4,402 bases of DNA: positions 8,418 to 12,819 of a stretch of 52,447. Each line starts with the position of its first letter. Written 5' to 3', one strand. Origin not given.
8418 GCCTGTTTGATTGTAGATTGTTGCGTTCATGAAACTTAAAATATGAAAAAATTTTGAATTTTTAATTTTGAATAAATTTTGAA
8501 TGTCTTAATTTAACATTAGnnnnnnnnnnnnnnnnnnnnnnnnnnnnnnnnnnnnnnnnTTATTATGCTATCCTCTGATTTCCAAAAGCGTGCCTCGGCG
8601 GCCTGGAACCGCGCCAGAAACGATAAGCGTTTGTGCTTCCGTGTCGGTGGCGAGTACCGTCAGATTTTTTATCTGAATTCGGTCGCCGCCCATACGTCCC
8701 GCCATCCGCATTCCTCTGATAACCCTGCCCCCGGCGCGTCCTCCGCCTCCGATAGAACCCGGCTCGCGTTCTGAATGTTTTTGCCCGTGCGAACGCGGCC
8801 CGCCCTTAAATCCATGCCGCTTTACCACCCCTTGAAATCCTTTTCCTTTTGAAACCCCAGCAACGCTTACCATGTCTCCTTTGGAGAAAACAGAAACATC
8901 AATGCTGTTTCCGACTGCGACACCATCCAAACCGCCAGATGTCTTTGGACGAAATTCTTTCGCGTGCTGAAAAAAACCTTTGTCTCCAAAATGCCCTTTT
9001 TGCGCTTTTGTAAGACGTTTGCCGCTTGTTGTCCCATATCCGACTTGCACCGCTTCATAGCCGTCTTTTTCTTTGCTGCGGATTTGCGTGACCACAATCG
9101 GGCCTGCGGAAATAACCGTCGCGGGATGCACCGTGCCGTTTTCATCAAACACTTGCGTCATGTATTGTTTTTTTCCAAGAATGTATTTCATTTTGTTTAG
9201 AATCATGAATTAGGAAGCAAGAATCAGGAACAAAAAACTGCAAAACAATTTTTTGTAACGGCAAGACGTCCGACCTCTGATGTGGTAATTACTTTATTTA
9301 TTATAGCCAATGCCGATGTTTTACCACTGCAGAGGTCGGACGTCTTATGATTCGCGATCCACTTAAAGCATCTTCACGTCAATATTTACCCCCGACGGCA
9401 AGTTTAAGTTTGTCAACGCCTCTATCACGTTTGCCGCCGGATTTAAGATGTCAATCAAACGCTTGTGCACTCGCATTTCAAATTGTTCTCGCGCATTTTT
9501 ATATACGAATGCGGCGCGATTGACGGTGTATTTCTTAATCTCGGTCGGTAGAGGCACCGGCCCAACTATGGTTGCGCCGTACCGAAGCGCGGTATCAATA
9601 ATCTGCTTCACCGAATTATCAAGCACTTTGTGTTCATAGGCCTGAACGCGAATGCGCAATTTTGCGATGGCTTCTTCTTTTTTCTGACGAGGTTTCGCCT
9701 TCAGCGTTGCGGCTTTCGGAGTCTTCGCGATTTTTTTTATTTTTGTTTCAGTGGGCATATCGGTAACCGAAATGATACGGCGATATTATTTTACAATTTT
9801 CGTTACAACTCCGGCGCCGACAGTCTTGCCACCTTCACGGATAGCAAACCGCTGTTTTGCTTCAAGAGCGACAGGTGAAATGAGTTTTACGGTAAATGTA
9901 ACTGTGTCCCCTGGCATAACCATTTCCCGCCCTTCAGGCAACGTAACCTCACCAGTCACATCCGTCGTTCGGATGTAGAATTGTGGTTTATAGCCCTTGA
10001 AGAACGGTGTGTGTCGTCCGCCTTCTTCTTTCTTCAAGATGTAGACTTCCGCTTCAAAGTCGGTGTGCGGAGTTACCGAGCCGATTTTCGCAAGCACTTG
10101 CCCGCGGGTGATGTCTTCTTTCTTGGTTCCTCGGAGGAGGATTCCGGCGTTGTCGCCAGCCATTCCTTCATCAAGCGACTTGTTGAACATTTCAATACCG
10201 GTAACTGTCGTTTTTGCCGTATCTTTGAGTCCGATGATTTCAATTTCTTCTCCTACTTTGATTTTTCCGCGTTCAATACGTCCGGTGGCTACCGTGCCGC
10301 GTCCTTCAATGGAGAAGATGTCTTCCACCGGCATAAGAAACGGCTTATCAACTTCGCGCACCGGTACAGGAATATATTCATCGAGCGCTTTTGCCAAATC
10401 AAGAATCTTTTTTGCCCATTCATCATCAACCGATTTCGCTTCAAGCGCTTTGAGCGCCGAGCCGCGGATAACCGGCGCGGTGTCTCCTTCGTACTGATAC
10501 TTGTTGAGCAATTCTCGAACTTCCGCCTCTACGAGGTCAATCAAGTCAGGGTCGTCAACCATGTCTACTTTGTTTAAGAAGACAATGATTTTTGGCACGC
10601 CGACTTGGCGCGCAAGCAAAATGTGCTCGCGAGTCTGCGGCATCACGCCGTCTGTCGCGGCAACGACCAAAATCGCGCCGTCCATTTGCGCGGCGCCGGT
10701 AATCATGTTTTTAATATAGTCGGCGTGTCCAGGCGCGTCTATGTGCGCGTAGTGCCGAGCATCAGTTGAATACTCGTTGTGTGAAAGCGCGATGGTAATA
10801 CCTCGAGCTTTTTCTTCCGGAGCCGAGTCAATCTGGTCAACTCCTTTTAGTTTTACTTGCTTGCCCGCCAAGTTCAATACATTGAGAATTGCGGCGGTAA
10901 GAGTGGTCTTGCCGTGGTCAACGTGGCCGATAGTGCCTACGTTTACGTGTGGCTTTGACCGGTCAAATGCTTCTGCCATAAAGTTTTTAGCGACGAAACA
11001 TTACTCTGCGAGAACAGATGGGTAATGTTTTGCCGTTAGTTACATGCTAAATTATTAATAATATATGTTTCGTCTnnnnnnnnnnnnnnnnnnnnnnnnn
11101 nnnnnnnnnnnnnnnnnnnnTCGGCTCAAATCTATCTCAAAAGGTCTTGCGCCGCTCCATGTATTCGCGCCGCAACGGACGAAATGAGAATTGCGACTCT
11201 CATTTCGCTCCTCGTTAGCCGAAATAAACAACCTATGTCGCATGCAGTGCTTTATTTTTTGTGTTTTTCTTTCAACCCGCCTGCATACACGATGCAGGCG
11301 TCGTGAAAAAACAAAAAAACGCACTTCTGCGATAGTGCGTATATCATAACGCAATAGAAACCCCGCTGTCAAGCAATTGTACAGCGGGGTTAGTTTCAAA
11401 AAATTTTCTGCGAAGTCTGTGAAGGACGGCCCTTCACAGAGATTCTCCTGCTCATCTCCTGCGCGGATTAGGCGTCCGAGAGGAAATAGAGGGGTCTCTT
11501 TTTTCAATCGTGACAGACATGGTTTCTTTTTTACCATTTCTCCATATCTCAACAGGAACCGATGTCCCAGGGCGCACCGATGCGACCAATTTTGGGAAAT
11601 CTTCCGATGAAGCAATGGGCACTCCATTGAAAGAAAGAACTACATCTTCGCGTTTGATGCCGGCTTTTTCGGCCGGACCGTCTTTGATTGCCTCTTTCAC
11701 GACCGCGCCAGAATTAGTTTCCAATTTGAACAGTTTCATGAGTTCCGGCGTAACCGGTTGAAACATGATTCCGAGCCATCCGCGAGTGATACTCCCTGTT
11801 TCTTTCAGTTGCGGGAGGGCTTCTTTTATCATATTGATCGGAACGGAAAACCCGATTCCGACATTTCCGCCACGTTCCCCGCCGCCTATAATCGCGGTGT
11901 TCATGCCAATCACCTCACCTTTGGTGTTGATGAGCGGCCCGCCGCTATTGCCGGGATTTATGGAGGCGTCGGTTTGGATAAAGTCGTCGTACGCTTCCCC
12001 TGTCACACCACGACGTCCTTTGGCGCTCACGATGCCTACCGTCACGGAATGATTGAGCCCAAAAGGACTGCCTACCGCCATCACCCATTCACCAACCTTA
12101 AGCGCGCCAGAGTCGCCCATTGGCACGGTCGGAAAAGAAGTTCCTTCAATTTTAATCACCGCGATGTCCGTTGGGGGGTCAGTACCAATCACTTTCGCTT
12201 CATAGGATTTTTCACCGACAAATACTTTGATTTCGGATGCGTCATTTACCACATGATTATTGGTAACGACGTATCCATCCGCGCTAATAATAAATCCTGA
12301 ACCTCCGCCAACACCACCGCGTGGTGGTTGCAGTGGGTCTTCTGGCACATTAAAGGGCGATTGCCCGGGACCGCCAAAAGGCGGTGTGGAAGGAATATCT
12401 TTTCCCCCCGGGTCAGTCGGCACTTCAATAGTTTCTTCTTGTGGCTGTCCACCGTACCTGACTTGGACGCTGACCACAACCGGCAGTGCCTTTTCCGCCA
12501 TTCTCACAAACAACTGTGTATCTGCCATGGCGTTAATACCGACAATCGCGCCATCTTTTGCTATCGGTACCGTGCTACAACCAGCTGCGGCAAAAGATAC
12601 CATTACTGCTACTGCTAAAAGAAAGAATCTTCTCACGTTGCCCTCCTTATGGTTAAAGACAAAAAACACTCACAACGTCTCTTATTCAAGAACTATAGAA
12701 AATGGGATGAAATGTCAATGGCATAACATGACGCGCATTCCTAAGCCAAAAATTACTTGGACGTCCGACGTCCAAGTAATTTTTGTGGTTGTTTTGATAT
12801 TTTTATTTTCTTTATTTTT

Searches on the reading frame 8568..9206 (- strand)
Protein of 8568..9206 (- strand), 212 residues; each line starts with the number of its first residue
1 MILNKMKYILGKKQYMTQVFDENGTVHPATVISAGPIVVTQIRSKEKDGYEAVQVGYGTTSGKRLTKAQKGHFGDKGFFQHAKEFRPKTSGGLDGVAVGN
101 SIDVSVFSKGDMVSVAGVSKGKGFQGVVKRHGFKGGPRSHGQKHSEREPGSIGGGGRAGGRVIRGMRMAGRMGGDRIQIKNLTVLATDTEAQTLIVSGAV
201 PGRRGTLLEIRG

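Call 21: find_related_loci(query=window:8568-9206:-, collection=genome_contigs, flank=10000)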
Query window:8568-9206:- (212 aa) in genome_contigs; peptide patterns used: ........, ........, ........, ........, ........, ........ (x = any residue, [..] = any of these).
600 stretches matched a pattern (row limit reached: there are more); 591 encode a relative of the query (tblastn E <= 1e-3); the best 80 are kept; 80 distinct loci.
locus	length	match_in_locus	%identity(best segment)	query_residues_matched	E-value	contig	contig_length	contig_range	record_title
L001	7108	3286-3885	63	5-210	4e-83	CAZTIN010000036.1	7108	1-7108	MAG TPA_asm: uncultured Candidatus Saccharibacteria bacterium isolate SRP329715_co2_273 genome assembly, contig: NODE_18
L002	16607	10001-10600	63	6-211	4e-80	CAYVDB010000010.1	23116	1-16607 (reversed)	MAG TPA_asm: uncultured Candidatus Saccharibacteria bacterium isolate SRP287051_co2_78 genome assembly, contig: NODE_445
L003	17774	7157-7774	59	5-212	1e-79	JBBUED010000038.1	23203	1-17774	MAG: Patescibacteria group bacterium isolate H52-bin132_1 H52_bin132_1_000000000038, whole genome shotgun sequence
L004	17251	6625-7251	61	3-212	4e-78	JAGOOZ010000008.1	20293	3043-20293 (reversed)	MAG: Candidatus Paceibacterota bacterium isolate Gw_Bodden_bin_209 Gw_Bodden_3175_length_20293_cov_7.715065, whole genom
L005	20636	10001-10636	64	2-212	4e-77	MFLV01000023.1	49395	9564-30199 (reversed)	MAG: Candidatus Kaiserbacteria bacterium RIFCSPLOWO2_01_FULL_51_21 rifcsplowo2_01_scaffold_4476, whole genome shotgun se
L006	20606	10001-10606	61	6-211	6e-76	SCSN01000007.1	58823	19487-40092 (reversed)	MAG: Patescibacteria group bacterium isolate FW215_bin.14 FW215_bin.14-52594, whole genome shotgun sequence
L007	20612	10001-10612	63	7-212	4e-74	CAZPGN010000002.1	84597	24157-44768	MAG TPA_asm: uncultured Candidatus Saccharibacteria bacterium isolate binchicken_co125_1159 genome assembly, contig: NOD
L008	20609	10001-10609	61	4-210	1e-73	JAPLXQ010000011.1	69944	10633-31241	MAG: Candidatus Nomurabacteria bacterium isolate LacPavin_0818_WC45_MAG_33_35 LacPavin_0818_WC45_scaffold_41693, whole g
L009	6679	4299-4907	58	6-212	2e-73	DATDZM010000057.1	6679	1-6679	MAG TPA_asm: Candidatus Paceibacterota bacterium isolate SMAG_U8192 k141_844686, whole genome shotgun sequence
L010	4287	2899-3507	58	4-211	4e-73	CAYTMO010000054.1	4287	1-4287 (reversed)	MAG TPA_asm: uncultured Candidatus Saccharibacteria bacterium isolate binchicken_co398_50 genome assembly, contig: NODE_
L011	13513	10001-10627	63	2-212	5e-72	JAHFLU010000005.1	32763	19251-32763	MAG: bacterium isolate nzgw440 NODE_703_length_32764_cov_5.285758, whole genome shotgun sequence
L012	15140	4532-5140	61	3-212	4e-72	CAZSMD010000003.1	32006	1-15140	MAG TPA_asm: uncultured Candidatus Saccharibacteria bacterium isolate SRP329715_co1_115 genome assembly, contig: NODE_19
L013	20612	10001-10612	59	6-210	1e-71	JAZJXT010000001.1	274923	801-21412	MAG: Patescibacteria group bacterium isolate ADI_H1L2_2_122_18_3-bin036_1 ADIH1L22_B036_1_000000000001, whole genome sho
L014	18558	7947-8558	56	4-212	2e-71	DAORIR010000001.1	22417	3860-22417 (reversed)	MAG TPA_asm: Candidatus Paceibacterota bacterium isolate AMR_MDS_5572 NODE_367_length_22417_cov_5.005992, whole genome s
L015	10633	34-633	56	11-210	4e-71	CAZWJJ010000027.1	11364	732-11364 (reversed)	MAG TPA_asm: uncultured Candidatus Saccharibacteria bacterium isolate SRP273308_co1_423 genome assembly, contig: NODE_75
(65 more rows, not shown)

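Call 44: find_related_loci(query=window:8568-9206:-, collection=metagenome_contigs, flank=10000)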
Query window:8568-9206:- (212 aa) in metagenome_contigs; peptide patterns used: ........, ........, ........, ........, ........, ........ (x = any residue, [..] = any of these).
599 stretches matched a pattern (row limit reached: there are more); 569 encode a relative of the query (tblastn E <= 1e-3); the best 80 are kept; 80 distinct loci.
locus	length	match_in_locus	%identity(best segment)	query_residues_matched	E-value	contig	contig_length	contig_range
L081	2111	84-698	59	6-212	4e-85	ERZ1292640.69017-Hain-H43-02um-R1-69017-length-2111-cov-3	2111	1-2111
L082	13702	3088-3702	60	2-211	1e-80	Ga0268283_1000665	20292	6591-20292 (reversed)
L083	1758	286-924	60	6-212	3e-81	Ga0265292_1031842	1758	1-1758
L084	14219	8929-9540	57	4-212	8e-77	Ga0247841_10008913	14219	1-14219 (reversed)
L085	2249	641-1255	63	6-212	2e-77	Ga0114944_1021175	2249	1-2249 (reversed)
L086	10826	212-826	63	6-211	4e-75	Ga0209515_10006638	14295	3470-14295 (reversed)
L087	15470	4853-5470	62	1-211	3e-74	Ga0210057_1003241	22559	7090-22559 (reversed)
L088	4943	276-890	57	3-212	8e-74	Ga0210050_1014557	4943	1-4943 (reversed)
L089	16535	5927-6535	56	3-211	2e-73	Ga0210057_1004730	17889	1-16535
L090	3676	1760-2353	60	6-212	2e-73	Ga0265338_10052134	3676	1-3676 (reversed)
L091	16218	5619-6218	58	6-211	4e-73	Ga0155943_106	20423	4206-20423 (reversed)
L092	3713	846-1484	57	3-212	6e-73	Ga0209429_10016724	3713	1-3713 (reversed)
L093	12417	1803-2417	57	6-212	8e-73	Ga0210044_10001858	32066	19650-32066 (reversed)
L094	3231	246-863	59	1-210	1e-72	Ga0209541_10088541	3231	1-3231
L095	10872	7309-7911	59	4-210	3e-72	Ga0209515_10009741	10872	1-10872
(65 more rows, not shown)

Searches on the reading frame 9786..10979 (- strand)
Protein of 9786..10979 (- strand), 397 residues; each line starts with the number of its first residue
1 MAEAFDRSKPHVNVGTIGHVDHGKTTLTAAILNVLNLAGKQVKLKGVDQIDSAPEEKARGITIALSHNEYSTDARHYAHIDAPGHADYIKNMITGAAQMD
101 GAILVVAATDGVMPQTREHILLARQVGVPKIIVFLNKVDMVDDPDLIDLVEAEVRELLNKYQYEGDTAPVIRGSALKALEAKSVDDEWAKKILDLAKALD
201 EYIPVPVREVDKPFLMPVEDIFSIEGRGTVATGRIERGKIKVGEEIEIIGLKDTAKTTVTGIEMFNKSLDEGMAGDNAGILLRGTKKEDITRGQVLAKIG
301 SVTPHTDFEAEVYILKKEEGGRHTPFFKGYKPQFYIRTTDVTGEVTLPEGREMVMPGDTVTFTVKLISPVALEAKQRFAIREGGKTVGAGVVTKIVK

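Call 20: find_encoding_contigs(protein=window:9786-10979:-, flank=10000, max_places=10)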
Protein window:9786-10979:- (397 aa): no gene with exactly this product is on record in the collection.

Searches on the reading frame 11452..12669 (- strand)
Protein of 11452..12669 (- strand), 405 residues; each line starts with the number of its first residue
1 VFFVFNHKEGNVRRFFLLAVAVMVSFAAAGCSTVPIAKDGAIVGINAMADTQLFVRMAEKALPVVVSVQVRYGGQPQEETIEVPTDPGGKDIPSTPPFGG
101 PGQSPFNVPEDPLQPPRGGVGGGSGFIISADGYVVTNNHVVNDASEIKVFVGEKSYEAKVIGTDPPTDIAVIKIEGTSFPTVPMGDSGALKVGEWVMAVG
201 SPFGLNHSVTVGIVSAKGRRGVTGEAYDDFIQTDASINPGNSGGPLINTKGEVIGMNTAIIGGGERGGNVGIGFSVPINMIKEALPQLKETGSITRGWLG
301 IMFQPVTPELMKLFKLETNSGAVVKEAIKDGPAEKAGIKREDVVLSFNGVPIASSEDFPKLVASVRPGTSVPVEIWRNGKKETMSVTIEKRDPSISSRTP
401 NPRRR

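Call 37: search_protein_families(library=pfam, proteins=[window:11452-12669:-], max_evalue=0.001)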
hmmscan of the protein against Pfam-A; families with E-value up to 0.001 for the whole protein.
window:11452-12669:- (405 aa): 6 families
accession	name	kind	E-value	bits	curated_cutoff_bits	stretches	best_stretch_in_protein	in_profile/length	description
PF13365.12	Trypsin_2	-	1e-36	127.2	27.6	1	123-256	1-144/144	Trypsin-like peptidase domain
PF00089.32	Trypsin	-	6.5e-22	78.9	20.6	1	124-283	28-218/220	Trypsin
PF13180.12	PDZ_2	-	6.3e-16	58.9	27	1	298-388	2-80/80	PDZ domain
PF17820.7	PDZ_6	-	5.5e-10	39.3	27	1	323-377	1-54/54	PDZ domain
PF00595.29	PDZ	-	2.4e-06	28.2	23.2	1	295-358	8-63/81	PDZ domain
PF10459.15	Peptidase_S46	-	1.6e-05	24.3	22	0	233-257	626-650/698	Peptidase S46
